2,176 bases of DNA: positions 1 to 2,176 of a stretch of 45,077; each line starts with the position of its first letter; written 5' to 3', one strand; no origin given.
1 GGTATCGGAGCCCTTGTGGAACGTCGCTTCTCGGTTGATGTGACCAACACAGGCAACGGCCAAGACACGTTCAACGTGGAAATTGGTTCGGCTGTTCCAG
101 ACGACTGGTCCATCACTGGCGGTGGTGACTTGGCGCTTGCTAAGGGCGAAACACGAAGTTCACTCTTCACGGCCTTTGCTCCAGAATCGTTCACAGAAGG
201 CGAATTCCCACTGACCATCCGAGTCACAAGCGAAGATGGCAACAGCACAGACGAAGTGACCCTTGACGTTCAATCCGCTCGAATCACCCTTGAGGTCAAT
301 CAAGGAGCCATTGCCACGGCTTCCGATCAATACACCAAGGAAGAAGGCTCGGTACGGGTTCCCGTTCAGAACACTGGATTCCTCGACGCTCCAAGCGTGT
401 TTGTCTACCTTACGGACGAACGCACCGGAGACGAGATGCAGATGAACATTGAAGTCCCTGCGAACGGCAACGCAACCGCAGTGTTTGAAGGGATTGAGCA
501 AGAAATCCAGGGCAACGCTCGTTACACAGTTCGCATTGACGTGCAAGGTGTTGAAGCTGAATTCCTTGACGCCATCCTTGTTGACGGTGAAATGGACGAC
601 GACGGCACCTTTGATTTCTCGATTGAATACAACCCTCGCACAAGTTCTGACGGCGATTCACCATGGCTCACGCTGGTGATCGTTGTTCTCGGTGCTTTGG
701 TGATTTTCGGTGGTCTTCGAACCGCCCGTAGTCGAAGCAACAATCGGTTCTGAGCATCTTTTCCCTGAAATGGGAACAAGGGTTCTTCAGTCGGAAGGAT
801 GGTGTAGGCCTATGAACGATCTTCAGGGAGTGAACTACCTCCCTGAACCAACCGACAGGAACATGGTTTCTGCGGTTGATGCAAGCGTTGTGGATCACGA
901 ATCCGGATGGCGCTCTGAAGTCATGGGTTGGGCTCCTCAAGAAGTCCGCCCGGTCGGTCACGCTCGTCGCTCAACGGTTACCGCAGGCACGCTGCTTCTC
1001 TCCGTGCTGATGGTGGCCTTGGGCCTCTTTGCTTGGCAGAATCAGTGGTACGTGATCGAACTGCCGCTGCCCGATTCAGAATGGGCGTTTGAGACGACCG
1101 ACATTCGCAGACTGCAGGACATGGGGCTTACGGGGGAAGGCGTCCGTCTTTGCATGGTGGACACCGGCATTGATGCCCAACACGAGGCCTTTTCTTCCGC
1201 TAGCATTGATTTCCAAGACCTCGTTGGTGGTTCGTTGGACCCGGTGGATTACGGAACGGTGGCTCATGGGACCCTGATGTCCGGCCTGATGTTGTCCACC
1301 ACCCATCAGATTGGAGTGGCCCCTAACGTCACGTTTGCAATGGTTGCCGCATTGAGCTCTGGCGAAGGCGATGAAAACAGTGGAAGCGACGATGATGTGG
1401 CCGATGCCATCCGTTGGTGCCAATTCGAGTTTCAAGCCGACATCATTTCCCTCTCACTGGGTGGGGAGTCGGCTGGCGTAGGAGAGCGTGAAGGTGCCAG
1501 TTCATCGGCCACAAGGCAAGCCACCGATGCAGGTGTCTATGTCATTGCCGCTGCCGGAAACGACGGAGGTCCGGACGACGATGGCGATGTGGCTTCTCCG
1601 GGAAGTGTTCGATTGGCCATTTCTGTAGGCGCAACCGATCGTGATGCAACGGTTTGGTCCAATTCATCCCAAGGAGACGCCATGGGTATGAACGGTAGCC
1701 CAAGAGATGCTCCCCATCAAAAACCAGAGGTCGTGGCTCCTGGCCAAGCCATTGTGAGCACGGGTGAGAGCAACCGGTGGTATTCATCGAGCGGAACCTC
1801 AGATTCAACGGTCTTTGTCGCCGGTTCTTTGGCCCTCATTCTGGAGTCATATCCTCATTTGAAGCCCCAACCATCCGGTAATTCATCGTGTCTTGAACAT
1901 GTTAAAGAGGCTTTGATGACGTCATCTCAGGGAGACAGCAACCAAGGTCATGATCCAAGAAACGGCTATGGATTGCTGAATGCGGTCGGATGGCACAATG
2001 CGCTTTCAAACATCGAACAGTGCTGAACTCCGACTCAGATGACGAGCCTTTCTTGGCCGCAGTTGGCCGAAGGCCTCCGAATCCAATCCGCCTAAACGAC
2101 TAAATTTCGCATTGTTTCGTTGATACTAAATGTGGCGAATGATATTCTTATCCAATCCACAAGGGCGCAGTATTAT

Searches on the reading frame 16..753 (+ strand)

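Call 10: search_protein_families(library=pfam, proteins=[window:16-753:+], max_evalue=0.01)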
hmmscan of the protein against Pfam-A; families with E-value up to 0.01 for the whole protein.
window:16-753:+ (245 aa): 2 families
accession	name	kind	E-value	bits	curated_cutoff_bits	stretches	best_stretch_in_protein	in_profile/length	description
PF07705.17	CARDB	-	0.0001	22.9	22.7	0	99-178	9-87/101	CARDB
PF08428.16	Rib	-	0.0042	18.1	27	0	53-85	42-72/76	Rib domain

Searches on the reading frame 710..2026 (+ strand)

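Call 10: search_protein_families(library=pfam, proteins=[window:710-2026:+], max_evalue=0.01)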
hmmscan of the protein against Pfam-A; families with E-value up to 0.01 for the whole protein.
window:710-2026:+ (438 aa): 1 family
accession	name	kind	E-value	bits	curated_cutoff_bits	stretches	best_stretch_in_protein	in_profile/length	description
PF00082.27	Peptidase_S8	-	1.8e-34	119.9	21.8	1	142-421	1-288/288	Subtilase family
